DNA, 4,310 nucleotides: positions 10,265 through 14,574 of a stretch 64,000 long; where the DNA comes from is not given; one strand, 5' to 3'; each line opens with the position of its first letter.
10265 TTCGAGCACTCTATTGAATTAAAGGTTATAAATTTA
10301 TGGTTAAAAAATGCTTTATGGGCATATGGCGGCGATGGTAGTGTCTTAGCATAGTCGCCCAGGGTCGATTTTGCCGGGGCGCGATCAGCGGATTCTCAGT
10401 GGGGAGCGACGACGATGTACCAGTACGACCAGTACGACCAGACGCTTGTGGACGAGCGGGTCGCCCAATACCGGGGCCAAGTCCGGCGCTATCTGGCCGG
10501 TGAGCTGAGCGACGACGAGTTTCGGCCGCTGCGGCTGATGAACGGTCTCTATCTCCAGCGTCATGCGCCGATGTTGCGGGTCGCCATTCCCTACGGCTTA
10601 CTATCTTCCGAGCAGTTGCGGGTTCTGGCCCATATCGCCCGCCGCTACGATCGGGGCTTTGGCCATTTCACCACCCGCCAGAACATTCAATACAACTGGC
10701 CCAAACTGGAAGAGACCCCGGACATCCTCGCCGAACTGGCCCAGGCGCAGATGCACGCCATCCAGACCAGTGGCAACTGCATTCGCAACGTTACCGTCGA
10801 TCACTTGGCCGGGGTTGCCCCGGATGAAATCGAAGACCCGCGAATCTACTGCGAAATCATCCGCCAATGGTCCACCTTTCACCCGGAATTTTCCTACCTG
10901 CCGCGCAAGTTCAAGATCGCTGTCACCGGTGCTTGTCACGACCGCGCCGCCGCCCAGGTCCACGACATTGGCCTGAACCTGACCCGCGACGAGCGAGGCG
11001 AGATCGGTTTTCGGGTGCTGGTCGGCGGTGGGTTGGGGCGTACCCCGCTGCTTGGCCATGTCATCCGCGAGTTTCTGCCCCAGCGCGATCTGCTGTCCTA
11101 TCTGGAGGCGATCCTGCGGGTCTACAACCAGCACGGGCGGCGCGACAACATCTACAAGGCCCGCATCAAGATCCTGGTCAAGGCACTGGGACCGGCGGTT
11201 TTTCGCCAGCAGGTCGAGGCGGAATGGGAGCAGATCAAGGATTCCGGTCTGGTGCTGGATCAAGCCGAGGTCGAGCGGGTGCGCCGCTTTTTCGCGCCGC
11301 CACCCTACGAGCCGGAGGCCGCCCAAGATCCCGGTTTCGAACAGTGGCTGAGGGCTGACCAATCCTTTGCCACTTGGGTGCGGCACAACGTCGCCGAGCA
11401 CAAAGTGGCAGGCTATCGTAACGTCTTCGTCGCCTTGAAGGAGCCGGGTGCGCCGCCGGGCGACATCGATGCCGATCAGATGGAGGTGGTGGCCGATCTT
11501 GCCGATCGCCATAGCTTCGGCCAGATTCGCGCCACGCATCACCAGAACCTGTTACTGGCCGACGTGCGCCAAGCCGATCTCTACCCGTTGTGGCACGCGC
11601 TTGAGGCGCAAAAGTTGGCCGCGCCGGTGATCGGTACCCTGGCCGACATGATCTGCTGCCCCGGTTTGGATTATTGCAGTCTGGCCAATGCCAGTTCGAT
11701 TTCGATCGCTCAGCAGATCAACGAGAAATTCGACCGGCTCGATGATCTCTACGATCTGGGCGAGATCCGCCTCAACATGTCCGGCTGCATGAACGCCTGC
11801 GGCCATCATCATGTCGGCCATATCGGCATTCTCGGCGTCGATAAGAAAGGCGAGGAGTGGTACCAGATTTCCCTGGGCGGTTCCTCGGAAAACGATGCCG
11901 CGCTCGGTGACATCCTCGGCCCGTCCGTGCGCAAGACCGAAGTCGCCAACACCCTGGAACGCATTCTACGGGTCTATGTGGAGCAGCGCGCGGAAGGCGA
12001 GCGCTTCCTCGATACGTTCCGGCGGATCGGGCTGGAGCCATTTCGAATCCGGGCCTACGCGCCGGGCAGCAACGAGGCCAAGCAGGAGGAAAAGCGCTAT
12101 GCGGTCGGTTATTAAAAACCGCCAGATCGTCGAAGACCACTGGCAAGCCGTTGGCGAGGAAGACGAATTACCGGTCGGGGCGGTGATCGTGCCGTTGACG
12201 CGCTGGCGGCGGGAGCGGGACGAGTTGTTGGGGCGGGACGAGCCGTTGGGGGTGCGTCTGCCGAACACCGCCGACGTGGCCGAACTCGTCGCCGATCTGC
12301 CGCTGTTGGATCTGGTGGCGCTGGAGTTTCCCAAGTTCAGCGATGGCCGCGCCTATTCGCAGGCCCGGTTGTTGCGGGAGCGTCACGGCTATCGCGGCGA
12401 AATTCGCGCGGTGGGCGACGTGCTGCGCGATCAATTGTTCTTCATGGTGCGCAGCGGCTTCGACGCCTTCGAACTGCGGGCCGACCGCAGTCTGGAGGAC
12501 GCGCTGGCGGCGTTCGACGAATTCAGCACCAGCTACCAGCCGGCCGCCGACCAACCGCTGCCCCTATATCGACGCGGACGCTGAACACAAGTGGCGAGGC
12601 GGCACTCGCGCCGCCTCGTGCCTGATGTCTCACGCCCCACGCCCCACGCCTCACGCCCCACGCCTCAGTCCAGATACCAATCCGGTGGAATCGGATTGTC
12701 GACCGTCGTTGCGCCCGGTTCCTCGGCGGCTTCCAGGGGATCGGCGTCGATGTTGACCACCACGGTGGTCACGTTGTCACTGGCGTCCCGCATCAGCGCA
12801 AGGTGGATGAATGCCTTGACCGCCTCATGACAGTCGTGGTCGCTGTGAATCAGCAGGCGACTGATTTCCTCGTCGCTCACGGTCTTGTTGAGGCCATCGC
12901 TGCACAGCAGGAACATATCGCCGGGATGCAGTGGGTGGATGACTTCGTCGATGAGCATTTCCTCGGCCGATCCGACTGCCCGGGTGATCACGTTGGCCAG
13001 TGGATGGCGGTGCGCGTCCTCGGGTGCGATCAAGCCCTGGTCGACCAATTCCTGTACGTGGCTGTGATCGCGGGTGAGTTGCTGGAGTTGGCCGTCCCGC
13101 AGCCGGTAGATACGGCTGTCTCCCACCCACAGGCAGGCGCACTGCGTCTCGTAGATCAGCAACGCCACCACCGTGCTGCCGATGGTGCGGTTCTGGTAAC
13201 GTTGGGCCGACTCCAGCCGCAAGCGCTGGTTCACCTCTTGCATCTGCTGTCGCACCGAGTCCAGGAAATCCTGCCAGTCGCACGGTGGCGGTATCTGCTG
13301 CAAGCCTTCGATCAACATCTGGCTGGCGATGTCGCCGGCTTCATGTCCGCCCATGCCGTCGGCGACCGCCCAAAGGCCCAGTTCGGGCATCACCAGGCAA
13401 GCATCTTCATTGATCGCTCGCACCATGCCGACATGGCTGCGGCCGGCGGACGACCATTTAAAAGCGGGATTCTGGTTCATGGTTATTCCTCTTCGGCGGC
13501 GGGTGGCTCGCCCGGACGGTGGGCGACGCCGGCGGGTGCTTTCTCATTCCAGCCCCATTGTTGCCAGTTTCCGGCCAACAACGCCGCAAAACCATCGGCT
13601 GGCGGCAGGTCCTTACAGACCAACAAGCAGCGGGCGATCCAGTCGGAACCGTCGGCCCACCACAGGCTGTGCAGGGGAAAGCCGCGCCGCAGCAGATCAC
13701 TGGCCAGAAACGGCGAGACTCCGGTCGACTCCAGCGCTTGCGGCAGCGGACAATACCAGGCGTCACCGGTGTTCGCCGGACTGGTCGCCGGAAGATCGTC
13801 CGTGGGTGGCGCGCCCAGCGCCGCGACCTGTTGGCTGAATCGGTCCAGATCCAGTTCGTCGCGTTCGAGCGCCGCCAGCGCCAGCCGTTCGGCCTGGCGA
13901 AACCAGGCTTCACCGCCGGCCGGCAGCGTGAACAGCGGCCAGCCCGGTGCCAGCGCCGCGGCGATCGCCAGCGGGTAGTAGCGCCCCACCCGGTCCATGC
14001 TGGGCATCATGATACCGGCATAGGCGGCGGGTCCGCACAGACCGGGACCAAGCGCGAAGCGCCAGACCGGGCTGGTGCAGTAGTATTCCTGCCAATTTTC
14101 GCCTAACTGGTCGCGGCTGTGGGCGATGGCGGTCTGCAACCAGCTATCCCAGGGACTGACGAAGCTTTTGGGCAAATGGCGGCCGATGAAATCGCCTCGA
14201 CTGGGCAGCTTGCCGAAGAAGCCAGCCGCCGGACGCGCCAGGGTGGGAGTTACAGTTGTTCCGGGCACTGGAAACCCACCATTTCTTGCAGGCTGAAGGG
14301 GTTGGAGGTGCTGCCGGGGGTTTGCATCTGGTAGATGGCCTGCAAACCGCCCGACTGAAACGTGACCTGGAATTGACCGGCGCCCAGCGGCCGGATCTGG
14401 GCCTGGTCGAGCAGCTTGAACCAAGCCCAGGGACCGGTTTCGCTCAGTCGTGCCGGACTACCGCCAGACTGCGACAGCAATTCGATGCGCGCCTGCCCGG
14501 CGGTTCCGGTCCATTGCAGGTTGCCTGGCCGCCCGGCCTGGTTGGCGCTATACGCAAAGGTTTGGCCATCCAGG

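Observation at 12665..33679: H1-T6SS-like cluster with only 11 of 13 core genes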

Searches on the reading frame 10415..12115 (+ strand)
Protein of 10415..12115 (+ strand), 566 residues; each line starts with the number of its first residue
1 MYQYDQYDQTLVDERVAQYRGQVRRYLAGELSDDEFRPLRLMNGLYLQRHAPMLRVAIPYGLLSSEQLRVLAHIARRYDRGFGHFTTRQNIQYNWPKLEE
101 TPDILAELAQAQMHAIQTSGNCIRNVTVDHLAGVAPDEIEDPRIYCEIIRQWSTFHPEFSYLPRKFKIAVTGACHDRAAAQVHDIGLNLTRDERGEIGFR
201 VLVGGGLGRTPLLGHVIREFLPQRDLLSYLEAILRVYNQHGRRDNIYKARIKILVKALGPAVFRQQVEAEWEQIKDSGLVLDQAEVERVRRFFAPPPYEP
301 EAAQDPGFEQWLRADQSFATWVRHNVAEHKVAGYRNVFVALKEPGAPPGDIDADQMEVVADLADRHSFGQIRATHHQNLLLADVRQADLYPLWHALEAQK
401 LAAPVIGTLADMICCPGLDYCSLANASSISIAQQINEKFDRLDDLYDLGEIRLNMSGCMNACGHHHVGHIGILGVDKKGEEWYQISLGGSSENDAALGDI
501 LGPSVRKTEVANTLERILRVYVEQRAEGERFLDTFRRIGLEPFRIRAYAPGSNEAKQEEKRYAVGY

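Call 5: search_protein_families(library=ncbifam, proteins=[window:10415-12115:+])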
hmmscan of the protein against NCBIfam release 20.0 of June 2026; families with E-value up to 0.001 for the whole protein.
window:10415-12115:+ (566 aa): 10 families
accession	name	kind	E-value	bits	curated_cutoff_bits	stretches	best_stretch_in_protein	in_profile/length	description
NF007125.0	PRK09566.1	equivalog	3.7e-67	226.9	594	2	44-273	55-292/513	ferredoxin--nitrite reductase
NF007126.0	PRK09567.1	equivalog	4.2e-61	206.8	523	2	51-271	116-340/595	NirA family protein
NF010029.0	PRK13504.1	equivalog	2.1e-45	155.1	457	3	356-540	380-563/575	NADPH-dependent assimilatory sulfite reductase hemoprotein subunit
TIGR02435.1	CobG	equivalog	2.1e-39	135.6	234.8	1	53-476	19-385/388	precorrin-3B synthase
TIGR02041.1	CysI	equivalog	5.6e-32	110.9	756.55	3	356-539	358-539/541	assimilatory sulfite reductase (NADPH) hemoprotein subunit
TIGR02042.1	sir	equivalog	1.3e-31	109.4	731.5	2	160-271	221-339/581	sulfite reductase, ferredoxin dependent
TIGR02374.1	nitri_red_nirB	equivalog_domain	2.3e-23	82.5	578.35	2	344-540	564-754/794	nitrite reductase large subunit NirB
TIGR02066.1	dsrB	equivalog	4e-17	62.2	341.5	2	347-478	38-171/341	dissimilatory-type sulfite reductase subunit beta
TIGR02912.1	sulfite_red_C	equivalog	1.3e-13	50.7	324.1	2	346-478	27-164/314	sulfite reductase subunit C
NF011565.0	PRK14989.1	subfamily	2.8e-08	32.3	883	1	344-525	569-744/847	nitrite reductase large subunit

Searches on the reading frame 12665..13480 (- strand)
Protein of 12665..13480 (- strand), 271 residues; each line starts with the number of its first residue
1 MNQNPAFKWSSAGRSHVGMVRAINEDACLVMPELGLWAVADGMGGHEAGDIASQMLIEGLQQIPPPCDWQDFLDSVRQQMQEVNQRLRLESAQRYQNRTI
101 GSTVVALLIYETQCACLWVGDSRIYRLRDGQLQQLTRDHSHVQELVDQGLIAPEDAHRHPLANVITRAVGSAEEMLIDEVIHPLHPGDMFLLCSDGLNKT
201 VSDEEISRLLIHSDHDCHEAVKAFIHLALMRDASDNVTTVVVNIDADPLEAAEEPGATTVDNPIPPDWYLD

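Call 4: search_protein_families(library=ncbifam, proteins=[window:12665-13480:-])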
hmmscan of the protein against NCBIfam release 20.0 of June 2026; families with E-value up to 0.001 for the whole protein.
window:12665-13480:- (271 aa): 2 families
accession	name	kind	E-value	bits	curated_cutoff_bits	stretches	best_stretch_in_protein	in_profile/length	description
NF033484.1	Stp1_PP2C_phos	equivalog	2.8e-65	220.1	230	1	15-242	2-231/232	Stp1/IreP family PP2C-type Ser/Thr phosphatase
NF011149.0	PRK14559.1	equivalog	3.2e-33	115.4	374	1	34-248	411-635/642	serine/threonine phosphatase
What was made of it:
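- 12665..13480 (-): pppA (tagG), PP2C-type Ser/Thr phosphatase. NCBIfam Stp1_PP2C_phos E=2.8e-65 (call 4).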

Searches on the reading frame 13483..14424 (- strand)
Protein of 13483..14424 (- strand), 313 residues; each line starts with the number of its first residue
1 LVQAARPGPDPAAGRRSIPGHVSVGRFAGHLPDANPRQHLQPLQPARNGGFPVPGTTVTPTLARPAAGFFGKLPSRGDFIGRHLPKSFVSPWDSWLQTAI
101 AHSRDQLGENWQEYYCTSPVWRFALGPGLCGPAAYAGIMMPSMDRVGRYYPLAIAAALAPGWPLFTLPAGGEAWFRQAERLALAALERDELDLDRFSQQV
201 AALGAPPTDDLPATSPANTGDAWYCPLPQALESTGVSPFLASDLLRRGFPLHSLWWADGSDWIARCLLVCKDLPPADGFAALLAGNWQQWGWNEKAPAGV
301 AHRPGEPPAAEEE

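Call 4: search_protein_families(library=ncbifam, proteins=[window:13483-14424:-])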
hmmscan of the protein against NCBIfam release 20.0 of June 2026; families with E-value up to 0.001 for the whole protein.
window:13483-14424:- (313 aa): 1 family
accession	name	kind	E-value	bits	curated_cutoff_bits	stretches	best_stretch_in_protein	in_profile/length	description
TIGR03373.1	VI_minor_4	hypoth_equivalog_domain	3.7e-46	156.6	41.2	1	68-203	1-135/136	type VI secretion system-associated protein TagF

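Call 6: search_protein_families(library=pfam, proteins=[window:13483-14424:-], max_evalue=0.01)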
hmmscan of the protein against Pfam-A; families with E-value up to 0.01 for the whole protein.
window:13483-14424:- (313 aa): 1 family
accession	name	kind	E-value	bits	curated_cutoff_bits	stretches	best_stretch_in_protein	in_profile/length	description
PF09867.14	TagF_N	-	6.1e-48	162.6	27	1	68-203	1-135/135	TagF N-terminal domain, Type VI secretion system-associated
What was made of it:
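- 13483..14271 (-): tagF, post-translational repressor. The longest ORF runs to 14424, but relatives start about 262 aa before the stop, overlapping the tssM stop by 22 nt. TIGR03373 / PF09867 TagF_N E=6e-48 (calls 4, 6).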
